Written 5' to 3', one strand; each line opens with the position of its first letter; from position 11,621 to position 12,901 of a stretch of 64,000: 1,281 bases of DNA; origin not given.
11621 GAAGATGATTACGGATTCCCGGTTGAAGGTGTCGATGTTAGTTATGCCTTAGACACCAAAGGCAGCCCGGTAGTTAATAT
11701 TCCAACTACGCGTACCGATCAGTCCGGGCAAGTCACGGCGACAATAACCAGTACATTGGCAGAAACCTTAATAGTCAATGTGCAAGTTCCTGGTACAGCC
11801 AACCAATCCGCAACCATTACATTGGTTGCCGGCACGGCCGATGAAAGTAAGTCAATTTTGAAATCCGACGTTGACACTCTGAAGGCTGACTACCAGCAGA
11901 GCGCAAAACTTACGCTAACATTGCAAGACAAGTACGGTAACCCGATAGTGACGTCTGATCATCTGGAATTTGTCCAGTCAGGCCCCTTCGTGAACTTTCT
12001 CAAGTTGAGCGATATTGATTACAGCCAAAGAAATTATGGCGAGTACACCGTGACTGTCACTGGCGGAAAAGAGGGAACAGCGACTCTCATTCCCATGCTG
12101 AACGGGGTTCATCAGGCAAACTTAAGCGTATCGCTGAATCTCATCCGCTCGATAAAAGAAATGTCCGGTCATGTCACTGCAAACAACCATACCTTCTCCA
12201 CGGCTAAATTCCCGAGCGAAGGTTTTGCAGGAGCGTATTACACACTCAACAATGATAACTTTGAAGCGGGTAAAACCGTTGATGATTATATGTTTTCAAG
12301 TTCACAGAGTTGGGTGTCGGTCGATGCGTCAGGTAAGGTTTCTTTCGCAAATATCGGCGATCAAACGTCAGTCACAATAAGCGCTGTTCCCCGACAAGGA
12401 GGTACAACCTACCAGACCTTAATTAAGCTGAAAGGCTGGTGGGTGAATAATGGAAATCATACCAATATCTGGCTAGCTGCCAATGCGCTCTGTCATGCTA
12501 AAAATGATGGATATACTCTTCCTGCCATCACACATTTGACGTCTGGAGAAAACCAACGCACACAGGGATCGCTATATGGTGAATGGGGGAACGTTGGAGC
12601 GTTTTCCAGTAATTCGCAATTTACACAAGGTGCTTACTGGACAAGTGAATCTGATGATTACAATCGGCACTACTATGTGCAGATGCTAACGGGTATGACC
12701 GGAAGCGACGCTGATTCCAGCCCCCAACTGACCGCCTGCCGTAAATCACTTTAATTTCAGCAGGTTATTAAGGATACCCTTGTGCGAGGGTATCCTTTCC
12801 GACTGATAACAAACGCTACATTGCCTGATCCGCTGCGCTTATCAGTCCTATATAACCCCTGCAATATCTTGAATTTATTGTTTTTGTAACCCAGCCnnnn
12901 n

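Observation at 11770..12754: Adhesin C-terminal region with a lectin-like (DUF1566/C-type-lectin-like) signature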

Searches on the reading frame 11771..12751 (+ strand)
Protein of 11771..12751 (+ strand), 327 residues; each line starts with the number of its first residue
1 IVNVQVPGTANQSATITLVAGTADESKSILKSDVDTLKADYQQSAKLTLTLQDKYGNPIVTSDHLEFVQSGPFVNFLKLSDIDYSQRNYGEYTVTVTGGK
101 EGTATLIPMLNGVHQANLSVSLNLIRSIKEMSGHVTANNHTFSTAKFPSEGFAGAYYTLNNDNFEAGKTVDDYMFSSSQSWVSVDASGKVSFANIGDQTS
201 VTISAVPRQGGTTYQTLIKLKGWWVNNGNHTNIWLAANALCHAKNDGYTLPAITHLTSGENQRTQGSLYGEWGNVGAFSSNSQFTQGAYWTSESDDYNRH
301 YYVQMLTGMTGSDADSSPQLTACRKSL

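Call 4: search_protein_families(library=pfam, proteins=[window:11771-12751:+], max_evalue=1)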
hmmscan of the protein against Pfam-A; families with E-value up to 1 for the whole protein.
window:11771-12751:+ (327 aa): 6 families
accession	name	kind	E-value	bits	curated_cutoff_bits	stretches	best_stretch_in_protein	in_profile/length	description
PF09134.16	Invasin_D3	-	1.2e-11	45.4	33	1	24-117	1-90/98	Invasin, domain 3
PF21764.3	Invasin_D4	-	1.5e-05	25.8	27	1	145-206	14-73/88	Invasin, domain 4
PF02369.22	Big_1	-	0.0011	19.5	34.9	1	30-116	4-86/93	Bacterial Ig-like domain (group 1)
PF18565.7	Glyco_hydro2_C5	-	0.13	12.6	32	1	30-64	3-37/103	Glycoside hydrolase family 2 C-terminal domain 5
PF13004.13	BACON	-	0.15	12.5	25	0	176-205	6-30/61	Putative binding domain, N-terminal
PF16373.10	DUF4985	-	0.21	12.5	39.3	0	140-257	4-104/114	Domain of unknown function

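Call 5: search_solved_structures(query=window:11771-12751:+, max_evalue=1, show_alignments=3)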
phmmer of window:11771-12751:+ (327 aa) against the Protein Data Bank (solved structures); distinct sequences matched with E-value up to 1: 2.
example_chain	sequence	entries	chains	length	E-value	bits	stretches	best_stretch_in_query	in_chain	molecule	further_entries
1cwv_A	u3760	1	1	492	1.5e-14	57.3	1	3-294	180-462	INVASIN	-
5ldy_A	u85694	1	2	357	7e-05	25.5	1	4-122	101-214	Ig domain protein group 1 domain protein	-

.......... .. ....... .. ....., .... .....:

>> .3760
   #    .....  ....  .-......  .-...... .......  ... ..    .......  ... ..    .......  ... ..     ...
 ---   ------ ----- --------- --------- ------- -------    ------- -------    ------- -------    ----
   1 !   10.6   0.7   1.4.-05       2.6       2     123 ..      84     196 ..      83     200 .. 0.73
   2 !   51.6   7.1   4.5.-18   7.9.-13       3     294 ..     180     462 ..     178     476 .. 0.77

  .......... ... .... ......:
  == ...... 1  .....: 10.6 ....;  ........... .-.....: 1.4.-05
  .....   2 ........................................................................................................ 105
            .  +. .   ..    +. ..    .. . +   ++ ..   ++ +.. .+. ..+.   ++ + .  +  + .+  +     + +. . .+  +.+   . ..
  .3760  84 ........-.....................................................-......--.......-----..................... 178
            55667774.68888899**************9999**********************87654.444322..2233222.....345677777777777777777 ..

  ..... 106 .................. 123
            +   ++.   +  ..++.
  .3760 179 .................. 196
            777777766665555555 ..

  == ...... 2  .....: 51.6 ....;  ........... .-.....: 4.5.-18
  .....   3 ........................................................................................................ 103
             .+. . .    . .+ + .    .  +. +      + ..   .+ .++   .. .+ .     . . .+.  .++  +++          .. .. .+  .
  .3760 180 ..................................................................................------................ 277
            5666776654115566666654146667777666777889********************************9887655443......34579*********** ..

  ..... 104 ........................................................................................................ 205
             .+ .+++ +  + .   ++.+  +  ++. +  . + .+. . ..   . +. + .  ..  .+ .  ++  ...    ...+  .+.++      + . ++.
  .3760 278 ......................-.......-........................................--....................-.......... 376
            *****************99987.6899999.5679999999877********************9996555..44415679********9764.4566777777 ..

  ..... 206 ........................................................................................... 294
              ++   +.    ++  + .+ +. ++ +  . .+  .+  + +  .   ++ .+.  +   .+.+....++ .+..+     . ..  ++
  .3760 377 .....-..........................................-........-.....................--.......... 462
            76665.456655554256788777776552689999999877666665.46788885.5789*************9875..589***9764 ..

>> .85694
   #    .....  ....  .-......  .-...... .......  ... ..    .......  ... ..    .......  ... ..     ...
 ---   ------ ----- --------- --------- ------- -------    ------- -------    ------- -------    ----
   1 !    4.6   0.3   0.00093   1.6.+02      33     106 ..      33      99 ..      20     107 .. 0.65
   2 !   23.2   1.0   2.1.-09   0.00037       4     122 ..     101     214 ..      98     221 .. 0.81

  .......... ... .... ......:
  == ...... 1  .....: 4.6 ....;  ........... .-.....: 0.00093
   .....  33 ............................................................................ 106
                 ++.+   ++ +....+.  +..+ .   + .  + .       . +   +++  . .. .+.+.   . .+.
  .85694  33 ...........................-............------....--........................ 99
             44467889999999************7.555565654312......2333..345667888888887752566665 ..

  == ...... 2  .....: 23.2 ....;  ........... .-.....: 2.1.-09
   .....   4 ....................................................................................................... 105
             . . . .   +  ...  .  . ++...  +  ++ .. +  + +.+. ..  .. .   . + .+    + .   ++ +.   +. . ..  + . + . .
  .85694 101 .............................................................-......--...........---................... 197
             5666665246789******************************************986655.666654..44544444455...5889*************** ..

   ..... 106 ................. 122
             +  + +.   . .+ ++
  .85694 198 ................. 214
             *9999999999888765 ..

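Call 19: predict_structure(protein=window:11771-12751:+)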
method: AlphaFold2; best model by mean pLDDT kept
length: 327 residues; sequences in the alignment: 1
mean_pLDDT: 29.6   pTM: 0.19
mean pLDDT of the five models: 29.6, 28.5, 27.0, 26.1, 25.5
residues with pLDDT >= 90: 0; 70-90: 0; 50-70: 0; < 50: 327
segments of 3 or more residues with pLDDT < 50: 1-327
pLDDT, mean of each block of 10 residues (from residue 1): 29 30 26 23 30 36 34 31 32 31 30 29 26 28 27 25 28 27 34 33 30 31 32 32 31 31 29 30 28 29 28 29 22
secondary structure, 60 per line:
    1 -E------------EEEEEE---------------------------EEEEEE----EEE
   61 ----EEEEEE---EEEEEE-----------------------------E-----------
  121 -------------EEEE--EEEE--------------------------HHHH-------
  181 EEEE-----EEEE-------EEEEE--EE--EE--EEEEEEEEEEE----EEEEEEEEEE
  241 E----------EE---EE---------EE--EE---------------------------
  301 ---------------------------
elements in order: E15-20 E48-53 E58-60 E65-70 E74-79 E134-137 E140-143 H170-173 E181-184 E190-193 E201-205 E216-226 E231-241

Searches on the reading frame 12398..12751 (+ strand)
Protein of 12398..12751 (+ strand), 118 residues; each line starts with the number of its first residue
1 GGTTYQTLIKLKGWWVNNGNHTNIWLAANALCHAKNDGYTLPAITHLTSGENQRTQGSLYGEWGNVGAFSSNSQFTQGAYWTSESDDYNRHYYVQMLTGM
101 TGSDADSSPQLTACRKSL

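Call 12: search_protein_families(library=pfam, proteins=[window:12398-12751:+], max_evalue=10)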
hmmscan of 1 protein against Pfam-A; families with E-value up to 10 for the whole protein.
window:12398-12751:+ (118 aa): 1 family
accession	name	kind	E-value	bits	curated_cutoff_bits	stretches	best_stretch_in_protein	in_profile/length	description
PF07979.17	Intimin_C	-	0.26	12.2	27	1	52-87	32-67/101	Intimin C-type lectin domain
